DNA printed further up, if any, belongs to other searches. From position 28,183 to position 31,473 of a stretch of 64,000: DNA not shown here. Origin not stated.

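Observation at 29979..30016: Mini-element copy B inside the helicase gene, with a perfect 8-bp hairpin and four G-tracts on the mRNA strand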

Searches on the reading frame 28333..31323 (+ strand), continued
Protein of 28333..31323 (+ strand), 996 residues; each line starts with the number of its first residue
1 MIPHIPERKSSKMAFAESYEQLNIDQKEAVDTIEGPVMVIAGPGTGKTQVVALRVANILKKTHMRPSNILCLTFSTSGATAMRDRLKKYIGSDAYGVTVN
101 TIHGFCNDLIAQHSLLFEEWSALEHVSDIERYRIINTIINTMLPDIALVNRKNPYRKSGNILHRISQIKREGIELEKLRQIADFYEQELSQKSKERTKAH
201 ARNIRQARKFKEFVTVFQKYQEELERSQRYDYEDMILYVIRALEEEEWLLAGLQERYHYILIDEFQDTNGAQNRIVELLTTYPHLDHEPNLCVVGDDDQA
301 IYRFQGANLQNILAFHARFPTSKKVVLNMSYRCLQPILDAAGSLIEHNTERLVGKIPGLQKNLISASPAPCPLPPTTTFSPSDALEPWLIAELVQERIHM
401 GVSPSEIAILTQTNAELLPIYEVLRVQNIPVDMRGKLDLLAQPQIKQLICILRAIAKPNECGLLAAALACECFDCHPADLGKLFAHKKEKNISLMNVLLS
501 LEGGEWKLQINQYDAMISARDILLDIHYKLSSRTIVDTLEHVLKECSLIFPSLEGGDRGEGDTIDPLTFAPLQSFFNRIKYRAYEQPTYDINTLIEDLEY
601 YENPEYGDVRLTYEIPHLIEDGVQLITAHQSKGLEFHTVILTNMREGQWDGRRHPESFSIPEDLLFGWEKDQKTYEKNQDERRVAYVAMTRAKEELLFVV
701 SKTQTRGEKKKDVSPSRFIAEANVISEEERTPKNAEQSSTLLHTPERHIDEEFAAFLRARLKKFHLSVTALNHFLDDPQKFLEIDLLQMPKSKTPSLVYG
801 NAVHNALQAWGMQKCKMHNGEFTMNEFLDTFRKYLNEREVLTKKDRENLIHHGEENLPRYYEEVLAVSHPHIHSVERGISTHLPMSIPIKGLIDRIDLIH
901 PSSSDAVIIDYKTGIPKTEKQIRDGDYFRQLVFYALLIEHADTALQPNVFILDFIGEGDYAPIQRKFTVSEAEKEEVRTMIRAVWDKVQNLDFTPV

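Call 66: find_encoding_contigs(protein=P0006, flank=10000, max_places=1)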
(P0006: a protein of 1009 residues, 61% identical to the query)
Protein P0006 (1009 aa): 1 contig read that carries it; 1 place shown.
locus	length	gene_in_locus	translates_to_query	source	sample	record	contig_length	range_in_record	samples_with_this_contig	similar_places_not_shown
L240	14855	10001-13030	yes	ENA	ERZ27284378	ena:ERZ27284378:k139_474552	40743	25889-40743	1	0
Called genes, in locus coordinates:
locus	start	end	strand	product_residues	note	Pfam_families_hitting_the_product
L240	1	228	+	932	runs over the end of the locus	PF00133:tRNA-synt_1, PF09334:tRNA-synt_1g, PF13603:tRNA-synt_1_2, PF00133:tRNA-synt_1, PF09334:tRNA-synt_1g, PF08264:Anticodon_1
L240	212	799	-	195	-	-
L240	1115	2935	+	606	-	PF00501:AMP-binding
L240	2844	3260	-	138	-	-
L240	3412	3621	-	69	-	-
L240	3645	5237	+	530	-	PF17125:Methyltr_RsmF_N, PF01728:FtsJ (weak), PF01189:Methyltr_RsmB-F, PF13636:Methyltranf_PUA (weak)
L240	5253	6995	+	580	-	PF01807:Zn_ribbon_DnaG, PF08275:DNAG_N, PF01751:Toprim, PF13155:Toprim_2, PF13362:Toprim_3, PF13662:Toprim_4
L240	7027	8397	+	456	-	PF04542:Sigma70_r2, PF04545:Sigma70_r4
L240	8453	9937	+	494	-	PF03979:Sigma70_r1_1, PF00140:Sigma70_r1_2, PF04542:Sigma70_r2, PF04539:Sigma70_r3, PF04545:Sigma70_r4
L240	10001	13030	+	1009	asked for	PF00580:UvrD-helicase, PF13245:AAA_19, PF13361:UvrD_C, PF13538:UvrD_C_2 (faint), PF12705:PDDEXK_1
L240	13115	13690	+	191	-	-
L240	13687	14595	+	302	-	-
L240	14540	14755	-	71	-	PF01725:Ham1p_like (weak)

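Call 67: find_encoding_contigs(protein=P0025, flank=10000, max_places=1)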
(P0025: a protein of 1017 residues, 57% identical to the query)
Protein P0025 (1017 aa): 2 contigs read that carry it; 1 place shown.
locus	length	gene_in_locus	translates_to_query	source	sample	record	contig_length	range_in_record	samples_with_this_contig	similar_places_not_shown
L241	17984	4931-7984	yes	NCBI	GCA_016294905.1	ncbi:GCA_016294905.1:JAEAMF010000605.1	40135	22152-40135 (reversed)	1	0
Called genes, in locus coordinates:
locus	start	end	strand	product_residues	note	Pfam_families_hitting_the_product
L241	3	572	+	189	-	?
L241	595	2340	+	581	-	PF01807:Zn_ribbon_DnaG, PF08275:DNAG_N, PF01751:Toprim, PF13155:Toprim_2, PF13362:Toprim_3, PF13662:Toprim_4, PF10410:DnaB_bind (weak)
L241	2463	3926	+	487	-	PF03979:Sigma70_r1_1, PF00140:Sigma70_r1_2, PF04542:Sigma70_r2, PF04539:Sigma70_r3, PF04545:Sigma70_r4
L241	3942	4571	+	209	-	PF01810:LysE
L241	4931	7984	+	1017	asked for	PF00580:UvrD-helicase, PF13245:AAA_19, PF13361:UvrD_C, PF13538:UvrD_C_2 (faint), PF12705:PDDEXK_1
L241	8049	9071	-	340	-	-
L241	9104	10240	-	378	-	PF01797:Y1_Tnp, PF01725:Ham1p_like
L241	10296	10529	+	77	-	-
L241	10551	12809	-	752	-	PF17854:FtsK_alpha, PF01580:FtsK_SpoIIIE, PF09397:FtsK_gamma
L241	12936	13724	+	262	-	PF04321:RmlD_sub_bind, PF01370:Epimerase, PF16363:GDP_Man_Dehyd (weak)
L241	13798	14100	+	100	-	-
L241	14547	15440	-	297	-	PF00892:EamA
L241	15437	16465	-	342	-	PF13207:AAA_17, PF13238:AAA_18, PF00383:dCMP_cyt_deam_1, PF14437:MafB19-deam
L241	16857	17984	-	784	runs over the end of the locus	PF00912:Transgly, PF00905:Transpeptidase, PF06832:BiPBP_C, PF17957:Big_7 (weak)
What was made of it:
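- A Peribacteraceae relative has a Y1_Tnp-Ham1 fusion gene two genes from its helicase (call 67).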

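Call 87: predict_structure(alignment_id=A1)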
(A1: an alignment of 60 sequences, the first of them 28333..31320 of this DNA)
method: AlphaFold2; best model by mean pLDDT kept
length: 996 residues; sequences in the alignment: 60
mean_pLDDT: 87.9   pTM: 0.83
mean pLDDT of the five models: 87.9, 86.9, 85.9, 85.2, 83.8
residues with pLDDT >= 90: 591; 70-90: 325; 50-70: 61; < 50: 19
segments of 3 or more residues with pLDDT < 50: 1-4, 552-562
pLDDT, mean of each block of 10 residues (from residue 1): 55 88 94 93 88 95 94 89 92 93 93 89 87 94 91 89 92 93 94 88 91 96 92 91 94 95 90 94 86 84 60 91 93 90 84 85 83 88 90 95 95 85 87 84 91 94 93 92 92 92 79 92 95 94 88 44 66 92 88 92 81 73 88 89 80 61 81 70 87 93 74 86 87 72 70 93 94 93 92 88 95 76 92 92 90 93 89 93 93 95 94 93 93 96 92 91 95 95 95 88
secondary structure, 60 per line:
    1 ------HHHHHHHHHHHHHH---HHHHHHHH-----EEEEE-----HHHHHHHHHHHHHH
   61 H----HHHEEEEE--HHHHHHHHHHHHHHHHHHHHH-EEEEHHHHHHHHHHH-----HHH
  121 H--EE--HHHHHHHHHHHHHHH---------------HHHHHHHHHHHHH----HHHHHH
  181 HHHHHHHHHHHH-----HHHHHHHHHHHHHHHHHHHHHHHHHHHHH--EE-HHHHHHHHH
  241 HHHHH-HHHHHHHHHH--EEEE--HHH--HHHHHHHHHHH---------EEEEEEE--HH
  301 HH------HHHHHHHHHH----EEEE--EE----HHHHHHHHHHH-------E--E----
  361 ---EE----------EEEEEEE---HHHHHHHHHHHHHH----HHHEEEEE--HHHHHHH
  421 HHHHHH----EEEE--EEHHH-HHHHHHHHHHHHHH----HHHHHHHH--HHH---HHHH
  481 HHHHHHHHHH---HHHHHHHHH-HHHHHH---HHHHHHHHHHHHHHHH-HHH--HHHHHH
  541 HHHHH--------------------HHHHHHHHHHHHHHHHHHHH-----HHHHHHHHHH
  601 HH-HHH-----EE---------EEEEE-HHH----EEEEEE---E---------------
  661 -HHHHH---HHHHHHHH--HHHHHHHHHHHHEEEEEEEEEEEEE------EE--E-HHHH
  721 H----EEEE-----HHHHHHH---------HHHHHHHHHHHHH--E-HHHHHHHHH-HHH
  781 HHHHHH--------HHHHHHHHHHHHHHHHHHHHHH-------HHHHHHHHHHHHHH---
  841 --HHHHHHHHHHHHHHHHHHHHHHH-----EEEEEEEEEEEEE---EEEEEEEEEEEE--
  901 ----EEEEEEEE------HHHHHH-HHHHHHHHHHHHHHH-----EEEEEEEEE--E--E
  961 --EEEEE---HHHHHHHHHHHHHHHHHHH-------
elements in order (helices of 4 or more, strands of 3 or more residues): H7-20 H24-31 E37-41 H47-61 E69-73 H76-96 E98-101 H102-112 H118-121 H128-142 H158-170 H175-192 H198-226 H232-245 H247-256 E259-262 H270-280 E290-296 H299-302 H309-318 E323-326 H335-345 E376-382 H386-399 E407-411 H414-426 E431-434 H443-456 H461-468 H477-490 H494-502 H504-509 H513-528 H535-545 H566-585 H591-602 E623-627 E636-641 H662-666 H670-677 H680-691 E692-704 H717-721 E726-729 H735-741 H751-763 H768-776 H778-786 H795-816 H824-837 H843-865 E871-883 E887-898 E905-912 H919-924 H926-940 E946-954 E963-967 H971-989
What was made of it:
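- In the AlphaFold model (mean pLDDT 87.9) the only internal segment below 50 is residues 552-562 (call 87). Copy B lies between two helices of the 2B-like region (call 87). The peptide is predicted to be disordered (call 87).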

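Call 89: list_cluster_members(proteins=[window:28333-31320:+, window:61501-62916:-, window:5471-5941:-, window:5471-5968:-, window:5471-5995:-])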
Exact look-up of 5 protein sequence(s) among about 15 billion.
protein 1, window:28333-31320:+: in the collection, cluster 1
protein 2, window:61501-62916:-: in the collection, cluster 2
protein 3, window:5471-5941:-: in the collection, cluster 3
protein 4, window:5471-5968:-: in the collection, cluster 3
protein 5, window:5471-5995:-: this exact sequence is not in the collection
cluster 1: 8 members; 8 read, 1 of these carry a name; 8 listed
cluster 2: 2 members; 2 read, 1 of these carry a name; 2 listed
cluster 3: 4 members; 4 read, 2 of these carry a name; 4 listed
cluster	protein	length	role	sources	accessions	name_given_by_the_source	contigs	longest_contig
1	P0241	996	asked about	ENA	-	-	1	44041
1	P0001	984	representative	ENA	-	-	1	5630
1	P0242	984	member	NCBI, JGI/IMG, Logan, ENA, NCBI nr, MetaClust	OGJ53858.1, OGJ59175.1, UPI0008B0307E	hypothetical protein A3D11_04070 [Candidatus Peribacteria bacterium ... | MAG: hypothetical protein A2880_00160 [Candidatus Peribacteria bacterium ... | status=active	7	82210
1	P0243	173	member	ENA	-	-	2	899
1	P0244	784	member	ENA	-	-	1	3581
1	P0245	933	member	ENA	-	-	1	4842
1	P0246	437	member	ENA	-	-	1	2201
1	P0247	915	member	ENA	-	-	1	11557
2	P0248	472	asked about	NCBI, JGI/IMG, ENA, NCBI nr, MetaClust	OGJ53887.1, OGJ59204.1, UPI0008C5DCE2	phosphoribosylamine--glycine ligase [Candidatus Peribacteria bacterium ... | MAG: phosphoribosylamine--glycine ligase [Candidatus Peribacteria bacterium ... | status=active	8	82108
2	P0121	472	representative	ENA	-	-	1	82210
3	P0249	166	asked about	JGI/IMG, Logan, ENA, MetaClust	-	\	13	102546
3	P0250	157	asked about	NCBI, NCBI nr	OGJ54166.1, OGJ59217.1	hypothetical protein A3D11_03985 [Candidatus Peribacteria bacterium ... | MAG: hypothetical protein A2880_03220 [Candidatus Peribacteria bacterium ...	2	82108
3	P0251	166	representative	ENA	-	-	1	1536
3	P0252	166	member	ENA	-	-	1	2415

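Call 98: find_encoding_contigs(protein=P0003, flank=6000, max_places=1)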
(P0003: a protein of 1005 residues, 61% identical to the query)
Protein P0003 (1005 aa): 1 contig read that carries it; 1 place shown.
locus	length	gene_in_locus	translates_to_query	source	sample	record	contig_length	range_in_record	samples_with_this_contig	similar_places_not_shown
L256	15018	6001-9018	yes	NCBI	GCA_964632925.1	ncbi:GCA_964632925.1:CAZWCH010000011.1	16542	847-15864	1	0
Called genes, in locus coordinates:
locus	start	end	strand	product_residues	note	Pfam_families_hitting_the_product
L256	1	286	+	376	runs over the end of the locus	?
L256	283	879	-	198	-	-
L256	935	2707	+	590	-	PF01807:Zn_ribbon_DnaG, PF08275:DNAG_N, PF01751:Toprim, PF13362:Toprim_3, PF13662:Toprim_4, PF13155:Toprim_2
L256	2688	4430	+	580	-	PF04542:Sigma70_r2, PF04539:Sigma70_r3, PF04545:Sigma70_r4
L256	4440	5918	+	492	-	PF03979:Sigma70_r1_1, PF00140:Sigma70_r1_2, PF04542:Sigma70_r2, PF04539:Sigma70_r3, PF04545:Sigma70_r4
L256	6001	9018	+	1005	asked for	PF00580:UvrD-helicase, PF13245:AAA_19, PF13361:UvrD_C, PF13538:UvrD_C_2 (faint), PF12705:PDDEXK_1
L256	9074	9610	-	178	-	-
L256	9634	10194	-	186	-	PF01725:Ham1p_like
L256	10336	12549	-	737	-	PF20703:nSTAND1 (faint), PF17854:FtsK_alpha, PF01580:FtsK_SpoIIIE, PF09397:FtsK_gamma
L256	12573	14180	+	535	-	PF01370:Epimerase, PF04321:RmlD_sub_bind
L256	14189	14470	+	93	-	-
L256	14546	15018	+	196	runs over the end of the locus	PF13521:AAA_28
